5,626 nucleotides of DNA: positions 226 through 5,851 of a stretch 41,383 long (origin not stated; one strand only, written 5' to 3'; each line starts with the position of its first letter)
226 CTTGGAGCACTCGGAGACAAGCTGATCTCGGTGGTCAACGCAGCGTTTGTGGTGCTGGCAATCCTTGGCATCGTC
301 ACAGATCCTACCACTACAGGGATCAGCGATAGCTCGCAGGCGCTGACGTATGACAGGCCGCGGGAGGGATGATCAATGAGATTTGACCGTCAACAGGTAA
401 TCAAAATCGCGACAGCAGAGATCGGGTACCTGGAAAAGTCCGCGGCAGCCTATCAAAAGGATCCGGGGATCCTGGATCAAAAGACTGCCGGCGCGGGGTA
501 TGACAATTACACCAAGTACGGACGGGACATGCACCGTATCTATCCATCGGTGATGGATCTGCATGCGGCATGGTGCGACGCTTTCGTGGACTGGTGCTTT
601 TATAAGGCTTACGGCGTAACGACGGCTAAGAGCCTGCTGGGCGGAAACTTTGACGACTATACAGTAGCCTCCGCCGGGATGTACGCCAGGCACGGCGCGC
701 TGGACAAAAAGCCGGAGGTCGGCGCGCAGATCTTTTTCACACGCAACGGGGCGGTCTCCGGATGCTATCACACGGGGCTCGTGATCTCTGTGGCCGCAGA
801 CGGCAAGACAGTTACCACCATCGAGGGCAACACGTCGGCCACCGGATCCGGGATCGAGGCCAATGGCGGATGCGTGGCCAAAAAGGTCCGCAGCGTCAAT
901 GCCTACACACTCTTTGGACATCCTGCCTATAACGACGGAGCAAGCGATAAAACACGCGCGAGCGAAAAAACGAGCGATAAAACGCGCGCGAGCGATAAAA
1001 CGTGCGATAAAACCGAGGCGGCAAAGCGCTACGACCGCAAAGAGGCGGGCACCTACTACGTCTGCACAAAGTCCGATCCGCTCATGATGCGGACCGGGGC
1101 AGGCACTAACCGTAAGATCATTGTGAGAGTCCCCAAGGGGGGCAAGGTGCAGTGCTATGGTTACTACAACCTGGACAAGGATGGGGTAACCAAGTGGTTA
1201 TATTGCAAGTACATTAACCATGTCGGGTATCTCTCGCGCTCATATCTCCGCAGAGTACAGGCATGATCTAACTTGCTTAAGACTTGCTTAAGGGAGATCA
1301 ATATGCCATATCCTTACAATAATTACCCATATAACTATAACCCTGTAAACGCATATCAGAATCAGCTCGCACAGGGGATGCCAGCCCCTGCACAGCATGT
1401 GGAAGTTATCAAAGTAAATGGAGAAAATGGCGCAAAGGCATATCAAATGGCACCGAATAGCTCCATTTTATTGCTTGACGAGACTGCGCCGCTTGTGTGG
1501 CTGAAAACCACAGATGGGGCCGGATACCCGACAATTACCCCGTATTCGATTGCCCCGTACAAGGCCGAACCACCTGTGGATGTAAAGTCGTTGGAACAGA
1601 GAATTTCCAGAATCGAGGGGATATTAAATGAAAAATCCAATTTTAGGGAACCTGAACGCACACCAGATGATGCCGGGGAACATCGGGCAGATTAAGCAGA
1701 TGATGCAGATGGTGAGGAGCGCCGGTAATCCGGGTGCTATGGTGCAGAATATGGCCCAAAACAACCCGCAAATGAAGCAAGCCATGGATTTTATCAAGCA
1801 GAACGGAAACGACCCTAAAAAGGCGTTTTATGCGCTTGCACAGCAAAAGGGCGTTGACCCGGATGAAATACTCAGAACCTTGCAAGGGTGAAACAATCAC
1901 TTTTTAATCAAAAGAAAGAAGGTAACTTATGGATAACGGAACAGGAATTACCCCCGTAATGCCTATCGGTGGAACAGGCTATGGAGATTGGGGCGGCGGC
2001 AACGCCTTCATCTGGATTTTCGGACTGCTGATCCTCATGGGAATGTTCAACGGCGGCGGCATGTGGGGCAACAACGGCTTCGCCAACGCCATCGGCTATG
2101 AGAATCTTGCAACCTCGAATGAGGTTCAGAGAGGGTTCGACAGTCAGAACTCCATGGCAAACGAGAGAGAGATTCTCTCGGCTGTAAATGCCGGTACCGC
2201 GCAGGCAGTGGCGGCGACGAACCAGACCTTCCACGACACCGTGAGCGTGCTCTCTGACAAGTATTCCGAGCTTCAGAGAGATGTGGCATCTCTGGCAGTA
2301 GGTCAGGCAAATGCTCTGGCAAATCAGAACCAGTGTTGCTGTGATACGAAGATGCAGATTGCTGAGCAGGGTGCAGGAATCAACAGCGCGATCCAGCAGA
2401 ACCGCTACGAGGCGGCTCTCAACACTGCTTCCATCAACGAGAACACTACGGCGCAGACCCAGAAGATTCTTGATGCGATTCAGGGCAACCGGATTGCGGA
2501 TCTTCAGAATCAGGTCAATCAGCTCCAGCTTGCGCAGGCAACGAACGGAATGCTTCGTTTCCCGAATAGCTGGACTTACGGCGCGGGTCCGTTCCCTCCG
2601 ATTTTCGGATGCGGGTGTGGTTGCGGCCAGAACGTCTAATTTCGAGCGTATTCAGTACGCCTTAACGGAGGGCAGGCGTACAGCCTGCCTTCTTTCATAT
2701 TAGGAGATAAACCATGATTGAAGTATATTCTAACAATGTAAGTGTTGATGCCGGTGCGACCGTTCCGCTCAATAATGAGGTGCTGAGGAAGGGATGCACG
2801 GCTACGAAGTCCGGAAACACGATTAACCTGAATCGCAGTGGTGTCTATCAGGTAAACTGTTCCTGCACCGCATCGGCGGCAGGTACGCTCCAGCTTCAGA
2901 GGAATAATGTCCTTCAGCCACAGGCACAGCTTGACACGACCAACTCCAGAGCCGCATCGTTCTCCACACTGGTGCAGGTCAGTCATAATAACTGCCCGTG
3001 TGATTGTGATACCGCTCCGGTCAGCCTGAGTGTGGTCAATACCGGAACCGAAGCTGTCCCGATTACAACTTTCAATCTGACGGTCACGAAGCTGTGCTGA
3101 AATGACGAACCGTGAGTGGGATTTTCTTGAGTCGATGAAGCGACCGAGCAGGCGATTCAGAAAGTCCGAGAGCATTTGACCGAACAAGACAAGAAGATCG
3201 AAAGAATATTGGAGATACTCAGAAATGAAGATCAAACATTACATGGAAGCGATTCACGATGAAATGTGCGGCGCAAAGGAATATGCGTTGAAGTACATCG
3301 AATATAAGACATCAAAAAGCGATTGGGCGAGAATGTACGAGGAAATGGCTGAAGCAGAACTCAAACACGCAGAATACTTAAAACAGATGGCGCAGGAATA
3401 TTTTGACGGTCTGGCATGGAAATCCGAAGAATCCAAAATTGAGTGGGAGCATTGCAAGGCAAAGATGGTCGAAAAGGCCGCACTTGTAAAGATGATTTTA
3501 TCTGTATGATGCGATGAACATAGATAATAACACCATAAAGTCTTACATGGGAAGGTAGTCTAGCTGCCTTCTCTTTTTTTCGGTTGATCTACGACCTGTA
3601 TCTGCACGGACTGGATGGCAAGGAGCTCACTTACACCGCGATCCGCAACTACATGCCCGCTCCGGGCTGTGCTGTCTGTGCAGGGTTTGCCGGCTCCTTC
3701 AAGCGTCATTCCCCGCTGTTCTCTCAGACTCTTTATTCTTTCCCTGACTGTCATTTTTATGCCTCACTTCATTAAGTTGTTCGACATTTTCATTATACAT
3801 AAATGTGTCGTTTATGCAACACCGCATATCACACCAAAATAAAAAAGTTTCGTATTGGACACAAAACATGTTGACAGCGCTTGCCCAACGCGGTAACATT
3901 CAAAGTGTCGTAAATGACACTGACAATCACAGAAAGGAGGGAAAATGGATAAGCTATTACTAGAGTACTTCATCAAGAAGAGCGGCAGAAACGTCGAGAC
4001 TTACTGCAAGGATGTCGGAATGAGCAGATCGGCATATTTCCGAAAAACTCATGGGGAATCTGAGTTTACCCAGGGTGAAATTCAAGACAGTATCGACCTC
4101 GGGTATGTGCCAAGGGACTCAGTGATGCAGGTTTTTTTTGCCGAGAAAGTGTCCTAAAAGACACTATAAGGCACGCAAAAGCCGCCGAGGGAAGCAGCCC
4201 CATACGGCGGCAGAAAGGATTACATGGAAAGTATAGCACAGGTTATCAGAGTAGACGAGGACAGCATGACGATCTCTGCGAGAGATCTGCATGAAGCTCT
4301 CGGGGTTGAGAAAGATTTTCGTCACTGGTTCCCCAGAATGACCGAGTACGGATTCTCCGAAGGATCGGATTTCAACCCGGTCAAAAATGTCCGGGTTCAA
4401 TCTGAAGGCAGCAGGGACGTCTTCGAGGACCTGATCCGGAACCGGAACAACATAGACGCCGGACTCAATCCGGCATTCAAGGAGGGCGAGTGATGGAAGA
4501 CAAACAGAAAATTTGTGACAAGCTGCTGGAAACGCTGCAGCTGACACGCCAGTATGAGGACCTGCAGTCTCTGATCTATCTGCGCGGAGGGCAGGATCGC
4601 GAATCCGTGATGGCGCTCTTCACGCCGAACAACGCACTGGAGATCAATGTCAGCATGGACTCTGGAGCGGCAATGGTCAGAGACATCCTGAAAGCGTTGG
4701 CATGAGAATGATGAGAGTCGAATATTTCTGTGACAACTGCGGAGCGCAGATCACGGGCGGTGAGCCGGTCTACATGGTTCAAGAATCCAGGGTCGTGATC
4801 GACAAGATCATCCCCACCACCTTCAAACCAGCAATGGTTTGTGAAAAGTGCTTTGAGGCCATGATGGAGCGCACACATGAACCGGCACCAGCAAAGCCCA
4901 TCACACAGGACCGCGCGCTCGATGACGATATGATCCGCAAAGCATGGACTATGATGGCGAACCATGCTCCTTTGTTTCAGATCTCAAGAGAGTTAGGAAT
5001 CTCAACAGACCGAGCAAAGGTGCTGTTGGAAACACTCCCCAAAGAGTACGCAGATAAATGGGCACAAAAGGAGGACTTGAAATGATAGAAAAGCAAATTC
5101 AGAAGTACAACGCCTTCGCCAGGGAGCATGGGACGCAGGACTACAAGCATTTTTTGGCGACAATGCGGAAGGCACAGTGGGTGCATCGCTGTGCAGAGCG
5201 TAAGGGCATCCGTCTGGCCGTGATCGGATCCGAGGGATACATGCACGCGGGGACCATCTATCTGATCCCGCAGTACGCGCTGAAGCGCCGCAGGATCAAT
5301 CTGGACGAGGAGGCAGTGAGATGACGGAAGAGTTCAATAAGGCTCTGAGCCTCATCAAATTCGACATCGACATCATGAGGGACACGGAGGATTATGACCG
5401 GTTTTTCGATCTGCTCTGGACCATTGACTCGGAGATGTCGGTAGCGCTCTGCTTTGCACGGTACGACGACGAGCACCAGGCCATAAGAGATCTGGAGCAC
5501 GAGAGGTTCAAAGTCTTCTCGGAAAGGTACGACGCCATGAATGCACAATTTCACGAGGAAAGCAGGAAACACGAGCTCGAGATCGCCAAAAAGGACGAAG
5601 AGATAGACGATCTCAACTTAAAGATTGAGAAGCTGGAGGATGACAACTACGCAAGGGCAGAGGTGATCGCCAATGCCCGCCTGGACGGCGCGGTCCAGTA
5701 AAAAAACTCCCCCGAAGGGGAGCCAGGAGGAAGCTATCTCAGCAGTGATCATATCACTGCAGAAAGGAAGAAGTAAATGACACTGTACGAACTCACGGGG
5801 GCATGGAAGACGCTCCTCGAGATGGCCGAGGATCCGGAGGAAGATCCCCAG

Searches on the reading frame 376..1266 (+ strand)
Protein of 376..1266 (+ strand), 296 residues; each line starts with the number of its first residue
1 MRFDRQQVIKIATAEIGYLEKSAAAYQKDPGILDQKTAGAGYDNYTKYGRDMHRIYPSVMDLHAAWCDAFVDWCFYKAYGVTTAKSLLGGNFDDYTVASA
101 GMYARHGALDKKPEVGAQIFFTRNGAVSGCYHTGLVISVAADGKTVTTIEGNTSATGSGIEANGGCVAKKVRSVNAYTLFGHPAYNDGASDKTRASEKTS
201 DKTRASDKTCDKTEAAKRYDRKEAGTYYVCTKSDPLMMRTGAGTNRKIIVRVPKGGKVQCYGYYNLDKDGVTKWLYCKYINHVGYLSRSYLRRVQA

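Call 48: search_protein_families(library=pfam, proteins=[window:376-1266:+], max_evalue=0.01)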
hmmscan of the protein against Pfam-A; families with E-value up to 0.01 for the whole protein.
window:376-1266:+ (296 aa): 1 family
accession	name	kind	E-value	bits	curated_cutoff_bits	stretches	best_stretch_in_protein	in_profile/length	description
PF05257.22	CHAP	-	4.4e-10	40.4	26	1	64-152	6-81/81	CHAP domain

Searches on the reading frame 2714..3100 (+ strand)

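Call 59: search_protein_families(library=pfam, proteins=[window:2714-3100:+], max_evalue=0.01)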
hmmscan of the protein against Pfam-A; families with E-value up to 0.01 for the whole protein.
window:2714-3100:+ (128 aa): 1 family
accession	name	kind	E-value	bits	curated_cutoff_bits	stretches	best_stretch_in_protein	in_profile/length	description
PF18573.7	BclA_C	-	6.1e-08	33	38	1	9-90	11-96/128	BclA C-terminal domain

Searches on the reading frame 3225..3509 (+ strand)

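Call 59: search_protein_families(library=pfam, proteins=[window:3225-3509:+], max_evalue=0.01)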
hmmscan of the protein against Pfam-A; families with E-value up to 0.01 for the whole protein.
window:3225-3509:+ (94 aa): 2 families
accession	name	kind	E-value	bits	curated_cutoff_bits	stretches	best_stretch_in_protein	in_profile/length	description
PF05873.17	Mt_ATP-synt_D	-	7e-05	23.1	27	1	28-89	5-66/154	ATP synthase D chain, mitochondrial (ATP5H)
PF02915.23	Rubrerythrin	-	0.00025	21.9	22.8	1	9-89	6-86/137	Rubrerythrin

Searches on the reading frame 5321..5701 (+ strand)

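Call 59: search_protein_families(library=pfam, proteins=[window:5321-5701:+], max_evalue=0.01)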
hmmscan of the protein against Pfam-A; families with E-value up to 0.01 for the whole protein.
window:5321-5701:+ (126 aa): 1 family
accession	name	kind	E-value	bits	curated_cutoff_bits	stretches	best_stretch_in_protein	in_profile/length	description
PF09486.15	HrpB7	-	0.005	17.7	29.7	1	51-114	76-142/157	Bacterial type III secretion protein (HrpB7)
